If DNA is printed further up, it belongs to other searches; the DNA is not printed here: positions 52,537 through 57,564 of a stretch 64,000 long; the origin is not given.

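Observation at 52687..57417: Terminal PKS protein with non-elongating KS0 and a C-terminally embedded crotonase domain but no HMGS partner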

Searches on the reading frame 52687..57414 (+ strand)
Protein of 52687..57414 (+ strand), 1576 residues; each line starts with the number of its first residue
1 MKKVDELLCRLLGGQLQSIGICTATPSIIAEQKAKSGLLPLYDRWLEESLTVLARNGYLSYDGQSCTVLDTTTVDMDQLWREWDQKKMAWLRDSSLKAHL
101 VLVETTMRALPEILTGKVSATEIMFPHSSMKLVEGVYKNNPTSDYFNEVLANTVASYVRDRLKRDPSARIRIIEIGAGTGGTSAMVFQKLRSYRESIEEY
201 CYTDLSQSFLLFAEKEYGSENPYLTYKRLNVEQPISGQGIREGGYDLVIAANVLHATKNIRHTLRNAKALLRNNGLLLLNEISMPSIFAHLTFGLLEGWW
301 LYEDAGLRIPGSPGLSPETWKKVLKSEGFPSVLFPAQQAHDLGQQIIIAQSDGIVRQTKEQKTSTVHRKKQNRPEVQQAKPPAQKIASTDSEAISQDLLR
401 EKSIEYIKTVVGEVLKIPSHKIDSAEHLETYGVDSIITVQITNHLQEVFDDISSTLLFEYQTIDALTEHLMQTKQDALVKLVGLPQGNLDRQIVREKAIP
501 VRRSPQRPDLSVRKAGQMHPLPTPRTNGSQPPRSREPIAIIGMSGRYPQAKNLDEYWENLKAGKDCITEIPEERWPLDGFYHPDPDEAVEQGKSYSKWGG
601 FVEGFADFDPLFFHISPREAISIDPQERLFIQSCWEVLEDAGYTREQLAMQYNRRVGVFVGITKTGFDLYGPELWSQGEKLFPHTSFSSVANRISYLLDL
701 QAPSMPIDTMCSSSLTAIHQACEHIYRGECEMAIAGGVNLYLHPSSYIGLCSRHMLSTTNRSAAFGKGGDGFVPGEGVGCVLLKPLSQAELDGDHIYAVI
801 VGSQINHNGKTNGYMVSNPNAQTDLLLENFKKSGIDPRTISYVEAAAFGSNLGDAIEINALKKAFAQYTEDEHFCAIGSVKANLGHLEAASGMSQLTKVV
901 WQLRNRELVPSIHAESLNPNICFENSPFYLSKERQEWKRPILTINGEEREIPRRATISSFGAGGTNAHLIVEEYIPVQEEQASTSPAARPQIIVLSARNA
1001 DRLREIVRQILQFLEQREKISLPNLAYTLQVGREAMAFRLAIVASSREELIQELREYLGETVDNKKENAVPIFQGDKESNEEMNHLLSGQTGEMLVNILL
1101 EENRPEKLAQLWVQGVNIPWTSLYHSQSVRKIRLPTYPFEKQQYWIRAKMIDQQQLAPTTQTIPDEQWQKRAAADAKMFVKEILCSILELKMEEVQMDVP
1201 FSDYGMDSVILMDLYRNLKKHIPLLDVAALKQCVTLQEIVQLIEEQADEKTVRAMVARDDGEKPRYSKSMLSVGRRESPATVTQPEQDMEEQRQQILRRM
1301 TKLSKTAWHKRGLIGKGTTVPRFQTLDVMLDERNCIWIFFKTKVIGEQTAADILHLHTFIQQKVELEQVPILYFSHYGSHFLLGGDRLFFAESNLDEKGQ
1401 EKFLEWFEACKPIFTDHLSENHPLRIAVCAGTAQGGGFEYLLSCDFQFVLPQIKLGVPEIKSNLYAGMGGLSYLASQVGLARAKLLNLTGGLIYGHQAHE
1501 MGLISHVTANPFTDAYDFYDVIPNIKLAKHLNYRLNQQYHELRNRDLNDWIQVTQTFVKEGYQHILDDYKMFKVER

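Call 4: search_protein_families(library=pfam, proteins=[window:52687-57414:+], max_evalue=0.01)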
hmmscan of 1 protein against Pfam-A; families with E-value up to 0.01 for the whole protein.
window:52687-57414:+ (1576 aa): 15 families
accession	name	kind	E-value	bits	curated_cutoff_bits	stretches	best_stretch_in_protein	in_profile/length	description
PF00109.32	ketoacyl-synt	-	5.5e-84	282.2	20.8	1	536-789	2-252/252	Beta-ketoacyl synthase, N-terminal domain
PF02801.28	Ketoacyl-synt_C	-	2.2e-34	118.4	20.8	1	797-914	1-118/119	Beta-ketoacyl synthase, C-terminal domain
PF00550.31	PP-binding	-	2.8e-22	79.2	20.8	2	405-470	1-67/67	Phosphopantetheine attachment site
PF22336.2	RhiE-like_linker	-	2.9e-22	78.9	27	1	994-1059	1-65/67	RhiE-like, KS-MAT linker domain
PF22621.2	CurL-like_PKS_C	-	1.5e-18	66.9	27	1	991-1054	1-64/64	CurL-like, PKS C-terminal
PF08242.18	Methyltransf_12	-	1.1e-15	58.5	30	1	173-277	1-98/98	Methyltransferase domain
PF16197.11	KAsynt_C_assoc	-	9.3e-13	49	33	1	918-1039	2-107/111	Ketoacyl-synthetase C-terminal extension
PF00378.25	ECH_1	-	1.4e-11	44.7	27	1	1417-1509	83-175/251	Enoyl-CoA hydratase/isomerase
PF23297.2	ACP_SdgA_C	-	2e-10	41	27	1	407-471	15-80/95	Highly reducing polyketide synthase sdgA, C-terminal ACP domain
PF08241.18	Methyltransf_11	-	3.1e-07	31.4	21.2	1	174-278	2-94/95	Methyltransferase domain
PF13489.12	Methyltransf_23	-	4e-07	30.4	27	1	161-286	15-123/164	Methyltransferase domain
PF00108.29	Thiolase_N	-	1.3e-06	28.4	26.4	1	692-739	64-113/260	Thiolase, N-terminal domain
PF13649.12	Methyltransf_25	-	4.4e-06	27.7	27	1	172-275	1-97/97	Methyltransferase domain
PF13847.12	Methyltransf_31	-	6.5e-05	23.1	27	1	170-283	5-113/145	Methyltransferase domain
PF16113.10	ECH_2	-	0.0002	21.4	27.2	1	1380-1510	48-174/335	Enoyl-CoA hydratase/isomerase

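Call 7: search_protein_families(library=ncbifam, proteins=[window:52687-57414:+], max_evalue=0.001)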
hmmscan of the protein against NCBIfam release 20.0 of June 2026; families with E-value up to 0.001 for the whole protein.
window:52687-57414:+ (1576 aa): 75 families (the best 25 are shown)
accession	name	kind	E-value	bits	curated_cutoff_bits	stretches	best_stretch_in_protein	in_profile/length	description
NF045894.1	PKS_plus_SDR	equivalog_domain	4.6e-165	551.4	1740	3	536-1091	1-540/1515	type I polyketide synthase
NF040607.1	mycolic_Pks13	equivalog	1.1e-125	420.9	2100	1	533-1064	98-607/1680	polyketide synthase Pks13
NF041183.1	Pks2_ls1_myc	equivalog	4.2e-112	375.4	2400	1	537-1058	3-516/2086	sulfolipid-1 biosynthesis phthioceranic/hydroxyphthioceranic acid synthase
TIGR02813.1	omega_3_PfaA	subfamily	9.1e-78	261.5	1010.1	2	679-1062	174-554/2582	polyketide-type polyunsaturated fatty acid synthase PfaA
NF053555.1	prodigi_MBC_PigJ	equivalog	2.8e-34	118.5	900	1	694-972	496-757/759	prodigiosin MBC biosynthesis protein PigJ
TIGR03150.1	fabF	equivalog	1.8e-33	115.8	493.75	1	540-971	5-406/407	beta-ketoacyl-ACP synthase II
NF005589.0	PRK07314.1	subfamily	1.4e-30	106.4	387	1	539-974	7-412/413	beta-ketoacyl-ACP synthase II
NF004970.0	PRK06333.1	subfamily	4.6e-28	98.2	525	1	537-974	5-422/424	beta-ketoacyl-ACP synthase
NF006452.0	PRK08788.1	equivalog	6e-24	84.7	177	1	1321-1509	15-211/291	crotonase/enoyl-CoA hydratase family protein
NF058662.1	cispenta_AmcF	equivalog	8.9e-20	71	325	1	685-913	103-325/369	cispentacin biosynthesis acyltransferase subunit AmcF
NF006434.0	PRK08722.1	equivalog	1.7e-19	70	759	1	631-915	79-371/414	beta-ketoacyl-ACP synthase II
NF006587.0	PRK09116.1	equivalog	6.8e-19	67.9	470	1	691-921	144-370/408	beta-ketoacyl-ACP synthase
NF005490.0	PRK07103.1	equivalog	1.6e-18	67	445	1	709-912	167-369/414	polyketide beta-ketoacyl:acyl carrier protein synthase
NF005076.0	PRK06501.1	equivalog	3.1e-18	65.9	629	1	679-927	143-393/425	beta-ketoacyl-ACP synthase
NF005916.1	PRK07910.1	equivalog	1.1e-17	64.1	560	1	709-922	169-383/418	KasA/KasB family beta-ketoacyl-ACP synthase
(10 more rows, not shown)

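Call 8: find_encoding_contigs(protein=window:52687-57414:+, flank=10000, max_places=6)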
Protein window:52687-57414:+ (1576 aa): no gene with exactly this product is on record in the collection.

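Call 9: find_homologous_proteins(query=window:52687-57414:+, max_evalue=1e-10)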
Query window:52687-57414:+ (1576 aa): 2442 proteins with E <= 1e-10 among 8000 candidates; the best 120 are listed.
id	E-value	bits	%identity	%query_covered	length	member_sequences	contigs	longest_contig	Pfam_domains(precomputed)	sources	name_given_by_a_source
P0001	0.0e+0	3635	100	100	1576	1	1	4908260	PF22336.3,PF13489.13,PF00109.33,PF22621.3,PF00550.32,PF00108.30,PF23297.2,PF08241.19,PF16197.12,PF13649.13,PF00378.26,PF02801.29,PF08242.19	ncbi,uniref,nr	ncbi:phosphopantetheine-binding protein [Brevibacillus humidisoli]|uniref:beta-ketoacyl synthase N-t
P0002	0.0e+0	2258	62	76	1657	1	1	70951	PF22336.3,PF13489.13,PF00109.33,PF22621.3,PF00550.32,PF23297.2,PF08241.19,PF16197.12,PF16113.11,PF13847.13,PF13649.13,PF00378.26,PF02801.29,PF08242.19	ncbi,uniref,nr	ncbi:malonyl CoA-acyl carrier protein transacylase [Desulfocucumis palustris]|uniref:Malonyl CoA-acy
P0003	0.0e+0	2141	60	74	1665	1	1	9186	PF22336.3,PF13489.13,PF00109.33,PF22621.3,PF00550.32,PF00108.30,PF23297.2,PF08241.19,PF16197.12,PF13847.13,PF13649.13,PF00378.26,PF02801.29,PF08242.19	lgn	-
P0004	0.0e+0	1889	45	79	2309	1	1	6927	PF08659.17,PF22336.3,PF13489.13,PF00109.33,PF22621.3,PF00550.32,PF00108.30,PF08241.19,PF16197.12,PF13649.13,PF00106.32,PF02801.29,PF08242.19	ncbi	ncbi:MAG: beta-ketoacyl-acyl-carrier-protein synthase, partial [Verrucomicrobiota bacterium]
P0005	0.0e+0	1824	57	66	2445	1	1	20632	PF08659.17,PF22336.3,PF13489.13,PF00109.33,PF21394.4,PF21089.4,PF22621.3,PF00550.32,PF13561.13,PF00108.30,PF23297.2,PF08241.19,PF16197.12,PF13847.13,PF13649.13,PF14765.13,PF00106.32,PF02801.29,PF08242.19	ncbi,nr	ncbi:MAG TPA: SDR family NAD(P)-dependent oxidoreductase, partial [Syntrophomonadaceae bacterium]|nr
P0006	0.0e+0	1798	44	74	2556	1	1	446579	PF08659.17,PF22336.3,PF13489.13,PF00109.33,PF22621.3,PF00550.32,PF13561.13,PF00108.30,PF23297.2,PF08241.19,PF16197.12,PF13649.13,PF00106.32,PF02801.29,PF08242.19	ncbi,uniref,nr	ncbi:SDR family NAD(P)-dependent oxidoreductase [Streptomyces hyaluromycini]|uniref:SDR family NAD(P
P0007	0.0e+0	1796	50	73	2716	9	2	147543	PF08659.17,PF22336.3,PF13489.13,PF00109.33,PF21089.4,PF22621.3,PF00550.32,PF13561.13,PF00108.30,PF23297.2,PF08241.19,PF16197.12,PF14765.13,PF00106.32,PF02801.29,PF08242.19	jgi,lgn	jgi:acyl transferase domain-containing protein/acyl carrier protein/SAM-dependent methyltransferase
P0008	0.0e+0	1785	50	73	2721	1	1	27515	PF08659.17,PF22336.3,PF13489.13,PF00109.33,PF21089.4,PF22621.3,PF00550.32,PF13561.13,PF00108.30,PF23297.2,PF08241.19,PF16197.12,PF14765.13,PF00106.32,PF02801.29,PF08242.19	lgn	-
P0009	0.0e+0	1696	52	73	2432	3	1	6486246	PF22336.3,PF13489.13,PF02353.27,PF00109.33,PF22621.3,PF00550.32,PF00108.30,PF23297.2,PF08241.19,PF16197.12,PF13847.13,PF05175.21,PF13649.13,PF00891.25,PF02801.29,PF08242.19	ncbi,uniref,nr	ncbi:beta-ketoacyl synthase N-terminal-like domain-containing protein [Brevibacillus brevis]|uniref:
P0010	0.0e+0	1690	52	73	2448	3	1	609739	PF22336.3,PF13489.13,PF02353.27,PF00109.33,PF22621.3,PF00550.32,PF00108.30,PF23297.2,PF08241.19,PF16197.12,PF13847.13,PF05175.21,PF13649.13,PF00891.25,PF02801.29,PF08242.19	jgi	jgi:polyketide synthase PksM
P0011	0.0e+0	1688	51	73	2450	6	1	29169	PF22336.3,PF13489.13,PF02353.27,PF00109.33,PF22621.3,PF00550.32,PF00108.30,PF23297.2,PF08241.19,PF16197.12,PF13847.13,PF05175.21,PF13649.13,PF00891.25,PF02801.29,PF08242.19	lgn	-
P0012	0.0e+0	1687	50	70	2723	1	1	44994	PF08659.17,PF22336.3,PF13489.13,PF00109.33,PF21394.4,PF22621.3,PF00550.32,PF13561.13,PF00108.30,PF23297.2,PF08241.19,PF16197.12,PF13847.13,PF13649.13,PF00106.32,PF02801.29,PF08242.19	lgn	-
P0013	0.0e+0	1685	51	73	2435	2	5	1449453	PF22336.3,PF13489.13,PF02353.27,PF00109.33,PF22621.3,PF00550.32,PF00108.30,PF23297.2,PF08241.19,PF16197.12,PF13847.13,PF05175.21,PF13649.13,PF00891.25,PF02801.29,PF08242.19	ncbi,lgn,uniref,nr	ncbi:beta-ketoacyl synthase N-terminal-like domain-containing protein [Brevibacillus formosus]|unire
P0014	0.0e+0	1683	51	73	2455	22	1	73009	PF22336.3,PF13489.13,PF02353.27,PF00109.33,PF22621.3,PF00550.32,PF00108.30,PF23297.2,PF08241.19,PF16197.12,PF13847.13,PF05175.21,PF13649.13,PF00891.25,PF02801.29,PF08242.19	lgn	-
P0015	0.0e+0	1675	51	73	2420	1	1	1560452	PF22336.3,PF13489.13,PF02353.27,PF00109.33,PF22621.3,PF00550.32,PF00108.30,PF23297.2,PF08241.19,PF16197.12,PF13847.13,PF05175.21,PF13649.13,PF00891.25,PF02801.29,PF08242.19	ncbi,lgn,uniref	ncbi:beta-ketoacyl synthase N-terminal-like domain-containing protein [Brevibacillus porteri]|uniref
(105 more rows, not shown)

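Call 11: find_encoding_contigs(protein=P0002, flank=10000, max_places=3)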
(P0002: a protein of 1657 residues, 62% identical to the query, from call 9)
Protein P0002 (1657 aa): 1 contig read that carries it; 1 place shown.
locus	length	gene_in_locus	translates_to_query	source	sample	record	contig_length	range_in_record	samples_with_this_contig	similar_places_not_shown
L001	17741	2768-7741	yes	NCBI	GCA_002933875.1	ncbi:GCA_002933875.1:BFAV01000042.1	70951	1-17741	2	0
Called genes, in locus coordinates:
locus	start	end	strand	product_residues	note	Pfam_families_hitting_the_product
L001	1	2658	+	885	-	PF21089:PKS_DH_N, PF13561:adh_short_C2 (faint), PF14765:PS-DH, PF00106:adh_short, PF08659:KR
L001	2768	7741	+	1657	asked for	PF13489:Methyltransf_23, PF08241:Methyltransf_11, PF08242:Methyltransf_12, PF00550:PP-binding, PF00109:ketoacyl-synt, PF02801:Ketoacyl-synt_C, PF16197:KAsynt_C_assoc, PF22336:RhiE-like_linker, +7 more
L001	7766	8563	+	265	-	PF01648:ACPS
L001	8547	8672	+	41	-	-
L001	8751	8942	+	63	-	-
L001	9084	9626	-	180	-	PF05685:Uma2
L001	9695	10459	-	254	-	PF00392:GntR, PF07729:FCD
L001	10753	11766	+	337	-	PF01070:FMN_dh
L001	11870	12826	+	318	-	-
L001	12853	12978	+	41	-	-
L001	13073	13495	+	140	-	PF10925:DUF2680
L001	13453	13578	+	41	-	-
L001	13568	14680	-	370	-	PF01168:Ala_racemase_N, PF00842:Ala_racemase_C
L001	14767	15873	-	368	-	PF01488:Shikimate_DH (faint), PF05222:AlaDh_PNT_N, PF07992:Pyr_redox_2, PF01262:AlaDh_PNT_C, PF00070:Pyr_redox (weak), PF02826:2-Hacid_dh_C (weak), PF03807:F420_oxidored (faint)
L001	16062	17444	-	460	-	PF00324:AA_permease, PF13520:AA_permease_2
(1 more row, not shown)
